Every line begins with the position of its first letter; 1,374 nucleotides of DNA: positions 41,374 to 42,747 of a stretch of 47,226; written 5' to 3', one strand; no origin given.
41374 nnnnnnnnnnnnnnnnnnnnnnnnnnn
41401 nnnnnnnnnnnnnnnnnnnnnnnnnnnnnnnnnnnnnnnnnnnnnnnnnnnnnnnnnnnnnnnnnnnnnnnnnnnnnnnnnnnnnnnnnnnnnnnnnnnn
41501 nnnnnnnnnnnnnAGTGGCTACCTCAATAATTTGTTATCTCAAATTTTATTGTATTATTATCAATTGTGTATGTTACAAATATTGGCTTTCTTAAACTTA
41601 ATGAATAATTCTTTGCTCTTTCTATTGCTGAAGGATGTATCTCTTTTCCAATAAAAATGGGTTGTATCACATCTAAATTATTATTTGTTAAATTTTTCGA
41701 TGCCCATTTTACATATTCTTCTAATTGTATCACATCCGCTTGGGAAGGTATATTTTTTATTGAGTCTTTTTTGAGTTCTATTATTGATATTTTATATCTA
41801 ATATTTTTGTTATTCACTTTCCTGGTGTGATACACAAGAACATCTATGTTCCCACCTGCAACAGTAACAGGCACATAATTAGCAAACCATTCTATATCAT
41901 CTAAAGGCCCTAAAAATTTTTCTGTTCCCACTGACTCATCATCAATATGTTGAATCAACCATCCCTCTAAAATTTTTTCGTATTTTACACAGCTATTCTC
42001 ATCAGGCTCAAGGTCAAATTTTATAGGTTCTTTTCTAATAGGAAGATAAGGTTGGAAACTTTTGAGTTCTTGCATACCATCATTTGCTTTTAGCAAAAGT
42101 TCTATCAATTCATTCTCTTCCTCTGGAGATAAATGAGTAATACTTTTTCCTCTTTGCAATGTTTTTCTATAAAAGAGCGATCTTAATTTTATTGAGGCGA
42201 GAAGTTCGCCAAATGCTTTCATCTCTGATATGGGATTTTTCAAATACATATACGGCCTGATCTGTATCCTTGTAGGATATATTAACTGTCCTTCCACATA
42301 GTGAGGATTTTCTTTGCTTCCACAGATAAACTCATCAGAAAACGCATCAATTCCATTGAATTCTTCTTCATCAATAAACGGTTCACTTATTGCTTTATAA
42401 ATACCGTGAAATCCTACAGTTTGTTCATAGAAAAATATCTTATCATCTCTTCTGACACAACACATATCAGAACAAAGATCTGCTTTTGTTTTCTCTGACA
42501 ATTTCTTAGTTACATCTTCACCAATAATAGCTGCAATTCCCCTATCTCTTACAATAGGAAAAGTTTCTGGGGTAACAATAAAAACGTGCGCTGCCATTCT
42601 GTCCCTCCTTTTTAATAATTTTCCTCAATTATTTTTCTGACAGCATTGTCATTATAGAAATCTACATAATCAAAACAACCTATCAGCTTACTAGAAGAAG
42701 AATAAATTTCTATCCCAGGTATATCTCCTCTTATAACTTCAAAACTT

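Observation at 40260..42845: Second AT-rich island between dnaB and udg: SPPY methylase plus PUA-like/NucS-like nuclease plus three tiny ORFs - candidate uncharacterised restriction/defence module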

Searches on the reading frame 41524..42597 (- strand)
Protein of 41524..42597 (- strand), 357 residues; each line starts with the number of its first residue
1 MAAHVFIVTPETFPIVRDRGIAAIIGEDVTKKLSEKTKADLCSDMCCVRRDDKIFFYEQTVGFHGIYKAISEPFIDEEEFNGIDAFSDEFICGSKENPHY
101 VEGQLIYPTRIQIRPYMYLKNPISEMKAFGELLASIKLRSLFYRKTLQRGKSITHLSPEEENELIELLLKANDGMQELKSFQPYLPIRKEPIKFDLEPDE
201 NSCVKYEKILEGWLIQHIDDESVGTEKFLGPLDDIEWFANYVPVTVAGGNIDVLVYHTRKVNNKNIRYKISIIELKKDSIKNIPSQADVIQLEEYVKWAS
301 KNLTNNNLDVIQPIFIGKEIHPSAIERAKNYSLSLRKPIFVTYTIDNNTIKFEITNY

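Call 3: search_protein_families(library=pfam, proteins=[window:41524-42597:-], max_evalue=1)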
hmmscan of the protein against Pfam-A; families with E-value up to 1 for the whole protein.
window:41524-42597:- (357 aa): 1 family
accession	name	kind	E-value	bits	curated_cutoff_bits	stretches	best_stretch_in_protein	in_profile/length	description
PF01878.24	EVE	-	0.14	12.6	23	1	48-92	40-87/145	EVE domain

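Call 4: search_protein_families(library=ncbifam, proteins=[window:41524-42597:-], max_evalue=1)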
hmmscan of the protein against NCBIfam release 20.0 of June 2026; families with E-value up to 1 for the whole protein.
window:41524-42597:- (357 aa): 0 families

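Call 5: search_protein_families(library=padloc, proteins=[window:41524-42597:-], max_evalue=1)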
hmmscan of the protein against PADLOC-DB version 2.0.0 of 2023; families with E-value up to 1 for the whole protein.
window:41524-42597:- (357 aa): 0 families

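Call 6: search_solved_structures(query=window:41524-42597:-, max_evalue=10, show_alignments=3)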
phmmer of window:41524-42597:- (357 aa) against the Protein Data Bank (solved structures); distinct sequences matched with E-value up to 10: 0.

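Call 7: find_homologous_proteins(query=window:41524-42597:-, max_evalue=0.001)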
Query window:41524-42597:- (357 aa): 46 proteins with E <= 0.001 among 2872 candidates.
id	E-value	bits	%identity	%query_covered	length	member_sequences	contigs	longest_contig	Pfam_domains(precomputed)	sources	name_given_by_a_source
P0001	1.4e-238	809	100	100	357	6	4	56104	-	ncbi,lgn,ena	-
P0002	3.8e-149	515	65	96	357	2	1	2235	-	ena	-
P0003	2.5e-112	394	52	100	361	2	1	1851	-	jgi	jgi:hypothetical protein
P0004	5.7e-109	383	51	99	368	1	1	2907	-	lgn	-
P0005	1.4e-108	382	52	100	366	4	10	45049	-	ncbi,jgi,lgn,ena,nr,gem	ncbi:hypothetical protein DRN50_08705 [Thermococci archaeon]|nr:MAG: hypothetical protein DRN50_0870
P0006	3.7e-108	380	53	99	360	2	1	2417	-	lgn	-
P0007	2.2e-106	374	49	100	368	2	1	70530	-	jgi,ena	-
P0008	1.7e-105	371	51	99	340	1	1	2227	-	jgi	jgi:hypothetical protein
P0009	2.5e-105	371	50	98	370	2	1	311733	-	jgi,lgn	-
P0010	1.4e-103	365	51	100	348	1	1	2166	-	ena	-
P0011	5.2e-103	363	51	97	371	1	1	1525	-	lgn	-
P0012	1.7e-102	362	51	100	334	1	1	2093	-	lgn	-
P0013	3.0e-102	361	51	100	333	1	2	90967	-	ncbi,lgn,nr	ncbi:MAG: EVE domain-containing protein [Chloroherpetonaceae bacterium]|nr:EVE domain-containing pro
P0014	1.2e-101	359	50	97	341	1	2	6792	-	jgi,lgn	-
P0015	2.5e-101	358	51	97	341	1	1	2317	-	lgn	-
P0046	1.3e-20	92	26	98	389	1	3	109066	-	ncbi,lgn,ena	-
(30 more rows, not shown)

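Call 11: search_solved_structures(query=A1, max_evalue=10, show_alignments=3)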
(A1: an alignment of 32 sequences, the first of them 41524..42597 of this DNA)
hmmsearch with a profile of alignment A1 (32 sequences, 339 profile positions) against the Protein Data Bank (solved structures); distinct sequences matched with E-value up to 10: 19.
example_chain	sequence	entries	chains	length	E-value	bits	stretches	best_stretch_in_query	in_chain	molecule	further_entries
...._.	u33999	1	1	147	1.4e-06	31.1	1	6-119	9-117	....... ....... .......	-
1wmm_A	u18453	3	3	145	1.8e-06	30.7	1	4-106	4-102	Hypothetical UPF0310 protein PH1033 | UPF0310 protein PH1033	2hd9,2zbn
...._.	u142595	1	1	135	0.0062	19.1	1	121-166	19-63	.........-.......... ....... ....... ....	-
8ets_S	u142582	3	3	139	0.0067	19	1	121-166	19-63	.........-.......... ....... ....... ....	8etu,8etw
8euf_S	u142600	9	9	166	0.0094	18.5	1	120-165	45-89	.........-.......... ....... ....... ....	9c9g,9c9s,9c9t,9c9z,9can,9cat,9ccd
5mfm_A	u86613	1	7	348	0.025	17.1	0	272-298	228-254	YIIIM6AII_GS11_(KR)5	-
5mfl_A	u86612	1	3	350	0.026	17.1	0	272-297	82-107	(KR)5_GS10_YIIIM6AII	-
5mfm_C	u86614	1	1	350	0.026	17.1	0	272-297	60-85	Importin subunit alpha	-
2vld_A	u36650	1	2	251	0.052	16.1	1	254-319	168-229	Endonuclease NucS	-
6s9o_A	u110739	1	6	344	0.19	14.2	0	272-297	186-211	designed Armadillo repeat protein with internal Lock1 fused to target peptide KRKRKLKFKR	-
5aei_A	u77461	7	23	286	0.5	12.8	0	272-297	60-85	DESIGNED ARMADILLO REPEAT PROTEIN YIIIM5AII | YIIIM5AII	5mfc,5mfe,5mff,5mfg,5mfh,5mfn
5gke_A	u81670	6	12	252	0.73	12.3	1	255-319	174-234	Endonuclease EndoMS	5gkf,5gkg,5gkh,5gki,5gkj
5mfd_A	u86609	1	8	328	0.99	11.9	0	272-297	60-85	YIIIM''6AII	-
6sa7_A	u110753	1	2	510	1.2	11.6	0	272-297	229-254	DARPin-Armadillo fusion C8long83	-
8oh7_A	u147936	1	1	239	1.5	11.2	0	272-298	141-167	Designed Armadillo repeat protein with four internal modules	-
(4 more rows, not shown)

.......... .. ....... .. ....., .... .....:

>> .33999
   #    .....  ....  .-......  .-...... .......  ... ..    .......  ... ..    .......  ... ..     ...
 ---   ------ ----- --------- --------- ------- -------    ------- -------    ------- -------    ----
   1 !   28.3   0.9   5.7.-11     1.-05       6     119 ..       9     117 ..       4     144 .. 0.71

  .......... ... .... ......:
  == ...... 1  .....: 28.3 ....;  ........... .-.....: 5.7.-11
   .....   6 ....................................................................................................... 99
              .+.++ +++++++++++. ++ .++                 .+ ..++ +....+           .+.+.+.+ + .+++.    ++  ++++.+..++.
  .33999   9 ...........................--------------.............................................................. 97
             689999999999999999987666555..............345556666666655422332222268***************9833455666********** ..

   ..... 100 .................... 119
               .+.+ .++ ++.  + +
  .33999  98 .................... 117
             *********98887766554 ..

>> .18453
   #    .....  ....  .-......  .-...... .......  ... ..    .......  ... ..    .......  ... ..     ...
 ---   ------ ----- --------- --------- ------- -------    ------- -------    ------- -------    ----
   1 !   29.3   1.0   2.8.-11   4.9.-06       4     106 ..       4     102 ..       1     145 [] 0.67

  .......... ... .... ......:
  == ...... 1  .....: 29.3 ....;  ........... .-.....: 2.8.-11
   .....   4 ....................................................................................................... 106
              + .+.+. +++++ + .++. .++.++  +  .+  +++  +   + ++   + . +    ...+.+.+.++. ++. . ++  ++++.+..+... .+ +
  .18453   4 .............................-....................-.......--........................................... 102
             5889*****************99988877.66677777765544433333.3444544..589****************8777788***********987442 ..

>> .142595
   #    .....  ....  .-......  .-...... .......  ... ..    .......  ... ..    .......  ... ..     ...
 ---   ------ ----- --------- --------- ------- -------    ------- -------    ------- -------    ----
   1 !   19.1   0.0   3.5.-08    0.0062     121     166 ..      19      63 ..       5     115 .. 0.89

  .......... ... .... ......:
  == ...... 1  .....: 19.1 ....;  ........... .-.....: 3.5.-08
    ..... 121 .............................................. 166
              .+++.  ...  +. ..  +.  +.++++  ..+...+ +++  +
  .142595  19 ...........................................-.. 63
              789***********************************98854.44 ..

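Call 12: find_related_loci(query=A1, collection=genome_contigs, flank=8000)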
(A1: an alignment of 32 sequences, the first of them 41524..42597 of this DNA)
Query A1 (357 aa) in genome_contigs; peptide patterns used: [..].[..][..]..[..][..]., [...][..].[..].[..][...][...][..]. (x = any residue, [..] = any of these).
61 stretches matched a pattern; 41 encode a relative of the query (tblastn E <= 1e-3); 41 distinct loci.
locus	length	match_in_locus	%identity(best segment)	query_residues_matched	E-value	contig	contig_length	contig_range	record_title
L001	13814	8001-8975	52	1-347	2e-108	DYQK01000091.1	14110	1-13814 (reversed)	MAG TPA_asm: Rikenella microfusus isolate SulCav_GS10_10_34_87 SulCav_GS10_10_6798_length_14110_cov_57_388616, whole gen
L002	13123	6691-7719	35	1-357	7e-60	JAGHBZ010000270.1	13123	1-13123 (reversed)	MAG: Candidatus Sumerlaeota bacterium isolate AUK269 PB_MBMC_223_c_000000000317, whole genome shotgun sequence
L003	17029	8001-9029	35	1-357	8e-59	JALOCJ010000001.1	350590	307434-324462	MAG: Candidatus Cloacimonas sp. isolate SO_2017_LW4 bin 92 scaffold_84_c1_LW137-91_2017, whole genome shotgun sequence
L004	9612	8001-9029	34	1-357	2e-57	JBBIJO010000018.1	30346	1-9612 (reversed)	MAG: Ignavibacteria bacterium isolate RSF170216_bin_164 NODE_1732_length_30346_cov_20.042818, whole genome shotgun seque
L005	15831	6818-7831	34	1-352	9e-57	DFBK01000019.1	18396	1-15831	MAG TPA_asm: Anaerolineales bacterium UBA3082 UBA3082_contig_27521, whole genome shotgun sequence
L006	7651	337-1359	34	1-353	3e-56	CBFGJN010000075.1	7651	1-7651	MAG: candidate division WOR-3 bacterium isolate QQ_bins.197.1 genome assembly, contig: NODE_12836_length_7651_cov_2.9061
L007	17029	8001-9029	35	1-357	2e-55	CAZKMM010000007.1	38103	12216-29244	MAG TPA_asm: uncultured bacterium isolate binchicken_co256_893 genome assembly, contig: NODE_1491_length_38103_cov_6.757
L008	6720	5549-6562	33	1-352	3e-55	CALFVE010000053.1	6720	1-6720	MAG: uncultured bacterium isolate H1_Bin_Bin_26_1_1 genome assembly, contig: c_000000677895, whole genome shotgun sequen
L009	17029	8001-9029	35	1-354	2e-54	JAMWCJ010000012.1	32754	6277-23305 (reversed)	MAG: Candidatus Omnitrophota bacterium isolate QZM4.bins.109.Tibet NODE_1433_length_32754_cov_6.603120, whole genome sho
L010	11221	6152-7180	35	1-357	8e-54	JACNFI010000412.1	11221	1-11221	MAG: Candidatus Cloacimonadota bacterium isolate NIOZ-UU1 NIOZ-UU_NODE_7293_length_11221_cov_7.97295, whole genome shotg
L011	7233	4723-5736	33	1-352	3e-53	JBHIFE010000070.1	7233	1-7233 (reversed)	MAG: Dehalococcoidales bacterium isolate b1.sp3_bin.55 NODE_3150_length_7233_cov_4.926163, whole genome shotgun sequence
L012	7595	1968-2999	33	1-356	3e-52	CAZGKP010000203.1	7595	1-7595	MAG TPA_asm: uncultured Candidatus Sumerlaeota bacterium isolate binchicken_co100_147 genome assembly, contig: NODE_1564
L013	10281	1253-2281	34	1-357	7e-52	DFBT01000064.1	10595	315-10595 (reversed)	MAG TPA_asm: candidate division WOR-3 bacterium UBA3073 UBA3073_contig_15375, whole genome shotgun sequence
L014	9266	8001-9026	34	1-353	7e-52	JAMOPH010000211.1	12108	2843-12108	MAG: bacterium isolate 4559-240_metabat1_scaf2bin.028 4559-240_scaffold_2845_c1, whole genome shotgun sequence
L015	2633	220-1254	34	1-356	7e-52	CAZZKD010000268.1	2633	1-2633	MAG TPA_asm: uncultured Thermocrinis sp. isolate binchicken_co25_28 genome assembly, contig: k141_171856, whole genome s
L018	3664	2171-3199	34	1-357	9e-52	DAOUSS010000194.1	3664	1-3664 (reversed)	MAG TPA_asm: Candidatus Stahlbacteria bacterium isolate CSMAG_552 CSMAG_552_k127_1095484_length_3664_cov_12.0000, whole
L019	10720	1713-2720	33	1-350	3e-51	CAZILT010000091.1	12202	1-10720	MAG TPA_asm: uncultured Dehalococcoidales bacterium isolate SRP067234_co1_69 genome assembly, contig: k99_1125240, whole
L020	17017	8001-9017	33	1-353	2e-51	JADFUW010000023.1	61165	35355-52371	MAG: Chloroflexota bacterium isolate C2.bin.4 k83_2264242, whole genome shotgun sequence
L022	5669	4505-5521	33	1-353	8e-51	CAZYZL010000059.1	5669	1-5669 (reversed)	MAG TPA_asm: uncultured Dehalococcoidales bacterium isolate SRP098346_co1_430 genome assembly, contig: NODE_20943_length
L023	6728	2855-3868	32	1-352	2e-50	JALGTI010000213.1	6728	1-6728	MAG: Candidatus Zipacnadia bacterium isolate Meg22_1012_Bin_108 Meg22_1012_Bin_108_scaffold_54752, whole genome shotgun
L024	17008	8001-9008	31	1-350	5e-50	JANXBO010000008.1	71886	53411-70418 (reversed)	MAG: Armatimonadota bacterium isolate SKYB36 NODE_8_length_71886_cov_4.559052, whole genome shotgun sequence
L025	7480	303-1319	31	1-353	2e-49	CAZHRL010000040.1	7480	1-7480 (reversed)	MAG TPA_asm: uncultured Dehalococcoidales bacterium isolate binchicken_co376_281 genome assembly, contig: NODE_12729_len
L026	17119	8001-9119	32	1-353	9e-49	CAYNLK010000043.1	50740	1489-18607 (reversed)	MAG TPA_asm: uncultured Caldilineaceae bacterium isolate binchicken_co44_236 genome assembly, contig: NODE_1246_length_5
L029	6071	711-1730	31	1-353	2e-46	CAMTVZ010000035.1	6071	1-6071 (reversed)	MAG: uncultured Ignavibacteriae bacterium isolate G04_MAG_00013 genome assembly, contig: G04_MAG_00013_000000000019, who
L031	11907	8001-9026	31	1-356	2e-45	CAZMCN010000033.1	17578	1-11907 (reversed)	MAG TPA_asm: uncultured Pirellulales bacterium isolate binchicken_co334_339 genome assembly, contig: NODE_5556_length_17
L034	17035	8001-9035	31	1-353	3e-44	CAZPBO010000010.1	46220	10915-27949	MAG TPA_asm: uncultured Planctomycetota bacterium isolate binchicken_co6_430 genome assembly, contig: NODE_470_length_46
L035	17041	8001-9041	30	1-350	8e-41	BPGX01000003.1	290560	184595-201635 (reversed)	MAG: Bacteroidia bacterium KatS3mg027 DNA, contig_1951, whole genome shotgun sequence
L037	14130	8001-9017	29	3-353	2e-38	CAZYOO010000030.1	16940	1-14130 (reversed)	MAG TPA_asm: uncultured Dehalococcoidales bacterium isolate binchicken_co334_198 genome assembly, contig: NODE_5871_leng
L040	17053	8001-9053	26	2-352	7e-32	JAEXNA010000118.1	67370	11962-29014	MAG: Vulcanimicrobiota bacterium isolate bacterium k127_1473770, whole genome shotgun sequence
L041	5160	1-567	32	164-355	8e-28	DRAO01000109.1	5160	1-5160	MAG TPA_asm: Chloroflexota bacterium isolate HyVt-206 Ga0116200_10007248, whole genome shotgun sequence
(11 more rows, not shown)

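Call 17: search_protein_families(library=pfam, proteins=[L002:5084-6247:+, L003:6085-7167:-, L005:5355-6497:+, L008:4382-5407:+, L011:3731-4672:+, L012:318-1625:+, L020:6805-7704:+, L022:2673-3860:+, L023:1418-2797:+, L024:5947-8001:+], max_evalue=0.001)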
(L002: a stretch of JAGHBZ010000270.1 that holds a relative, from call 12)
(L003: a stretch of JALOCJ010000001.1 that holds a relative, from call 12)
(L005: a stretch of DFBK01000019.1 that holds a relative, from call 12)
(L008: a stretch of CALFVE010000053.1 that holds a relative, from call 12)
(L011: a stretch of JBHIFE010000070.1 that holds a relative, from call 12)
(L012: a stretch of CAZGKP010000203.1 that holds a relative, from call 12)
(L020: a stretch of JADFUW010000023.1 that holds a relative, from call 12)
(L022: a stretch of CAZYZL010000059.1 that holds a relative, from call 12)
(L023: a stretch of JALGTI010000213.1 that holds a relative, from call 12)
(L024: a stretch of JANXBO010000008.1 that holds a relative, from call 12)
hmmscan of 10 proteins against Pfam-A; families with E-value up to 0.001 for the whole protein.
L002:5084-6247:+ (387 aa): 3 families
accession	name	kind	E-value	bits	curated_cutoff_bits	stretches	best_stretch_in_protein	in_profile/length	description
PF00696.33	AA_kinase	-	2.9e-36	125.8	24.9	1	20-248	3-234/234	Amino acid kinase family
PF01472.26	PUA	-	3.4e-24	85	24.8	1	294-364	2-71/74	PUA domain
PF17785.7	PUA_3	-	3.8e-06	27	22.6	1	317-349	23-55/64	PUA-like domain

L003:6085-7167:- (360 aa): 1 family
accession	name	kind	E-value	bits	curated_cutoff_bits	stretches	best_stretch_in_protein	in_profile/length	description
PF02470.25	MlaD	-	1.3e-08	35.4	25.1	1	40-115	2-78/81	MlaD protein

L005:5355-6497:+ (380 aa): 5 families
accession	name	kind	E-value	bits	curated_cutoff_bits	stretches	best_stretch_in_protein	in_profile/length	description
PF00441.29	Acyl-CoA_dh_1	-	1.5e-54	184.6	22.4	1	229-376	1-148/150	Acyl-CoA dehydrogenase, C-terminal domain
PF02771.21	Acyl-CoA_dh_N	-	1.7e-39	135.1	22.9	1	6-117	1-112/113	Acyl-CoA dehydrogenase, N-terminal domain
PF08028.16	Acyl-CoA_dh_2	-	2.6e-28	99.4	22.7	1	245-366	2-133/134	Acyl-CoA dehydrogenase, C-terminal domain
PF02770.24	Acyl-CoA_dh_M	-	1e-26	93.4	33.3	1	122-217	1-97/97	Acyl-CoA dehydrogenase, middle domain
PF22924.1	ACOX_C_alpha1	-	6.6e-05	23.2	27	0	263-368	28-159/169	Acyl-CoA oxidase, C-alpha1 domain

L008:4382-5407:+ (341 aa): 1 family
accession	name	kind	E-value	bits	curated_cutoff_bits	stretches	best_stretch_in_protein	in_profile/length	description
PF01208.23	URO-D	-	3.8e-11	43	23.9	1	85-329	98-342/346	Uroporphyrinogen decarboxylase (URO-D)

L011:3731-4672:+ (313 aa): 2 families
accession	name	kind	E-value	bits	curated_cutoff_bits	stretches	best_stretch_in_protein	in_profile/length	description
PF00849.27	PseudoU_synth_2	-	1.8e-33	116.3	26.8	1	102-256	1-152/152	RNA pseudouridylate synthase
PF01479.30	S4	-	1.3e-08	34.9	22.8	1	30-75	2-48/48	S4 domain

L012:318-1625:+ (435 aa): 2 families
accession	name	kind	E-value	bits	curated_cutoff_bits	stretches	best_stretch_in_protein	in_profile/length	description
PF00815.25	Histidinol_dh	-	3.3e-160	534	27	1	28-434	4-411/411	Histidinol dehydrogenase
PF18029.7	Glyoxalase_6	-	0.00054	21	23.6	0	84-121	68-102/106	Glyoxalase-like domain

L020:6805-7704:+ (299 aa): 2 families
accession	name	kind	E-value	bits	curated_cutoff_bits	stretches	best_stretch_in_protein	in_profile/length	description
PF00849.27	PseudoU_synth_2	-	3.3e-32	112.3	26.8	1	87-242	1-152/152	RNA pseudouridylate synthase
PF01479.30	S4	-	1.7e-12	47.3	22.8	1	14-60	1-48/48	S4 domain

L022:2673-3860:+ (395 aa): 2 families
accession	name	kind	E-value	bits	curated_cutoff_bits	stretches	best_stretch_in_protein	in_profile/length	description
PF10143.14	PhosphMutase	-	1.3e-52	178.6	21.5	1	37-201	1-170/170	2,3-bisphosphoglycerate-independent phosphoglycerate mutase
PF01676.23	Metalloenzyme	-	3.1e-35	122.3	24.3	1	1-367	1-228/252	Metalloenzyme superfamily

L023:1418-2797:+ (459 aa): 6 families
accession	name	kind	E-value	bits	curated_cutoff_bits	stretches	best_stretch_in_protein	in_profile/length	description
PF07724.20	AAA_2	-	1.2e-30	107.2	27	2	208-344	19-165/166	AAA domain (Cdc48 subfamily)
PF00004.35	AAA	-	4.9e-15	56.6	21.2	2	44-93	1-52/131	ATPase family associated with various cellular activities (AAA)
PF07728.20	AAA_5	-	2e-08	34.8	22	1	43-79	1-38/139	AAA domain (dynein-related subfamily)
PF13401.12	AAA_22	-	9.3e-06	26.4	27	1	43-113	7-78/130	AAA domain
PF13191.12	AAA_16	-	0.00031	21.7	32.6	0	41-186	24-132/167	AAA ATPase domain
PF01078.27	Mg_chelatase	-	0.00036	20.4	20.3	0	43-66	24-47/207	Magnesium chelatase, subunit ChlI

L024:5947-8001:+ (684 aa): 7 families
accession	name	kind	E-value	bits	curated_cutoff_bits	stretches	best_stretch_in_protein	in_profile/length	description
PF00326.27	Peptidase_S9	-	2.3e-49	168.2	22.6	1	462-672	1-210/213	Prolyl oligopeptidase family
PF07676.18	PD40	-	3.8e-26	90.9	20.9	1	187-218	2-34/38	WD40-like Beta Propeller Repeat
PF00930.27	DPPIV_N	-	2.7e-16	59.7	22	1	23-129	1-118/354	Dipeptidyl peptidase IV (DPP IV) N-terminal region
PF05448.18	AXE1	-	2.4e-08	33.6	21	1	419-539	58-190/321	Acetyl xylan esterase (AXE1)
PF20434.5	BD-FAE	-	1.5e-06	28.4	26.8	1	442-628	9-215/215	BD-FAE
PF25174.1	Beta-prop_THOC3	-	0.00078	19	305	0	71-129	53-106/272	THOC3 beta-propeller domain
PF12894.13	ANAPC4_WD40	-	0.00082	20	22.9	0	87-130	13-57/91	Anaphase-promoting complex subunit 4 WD40 domain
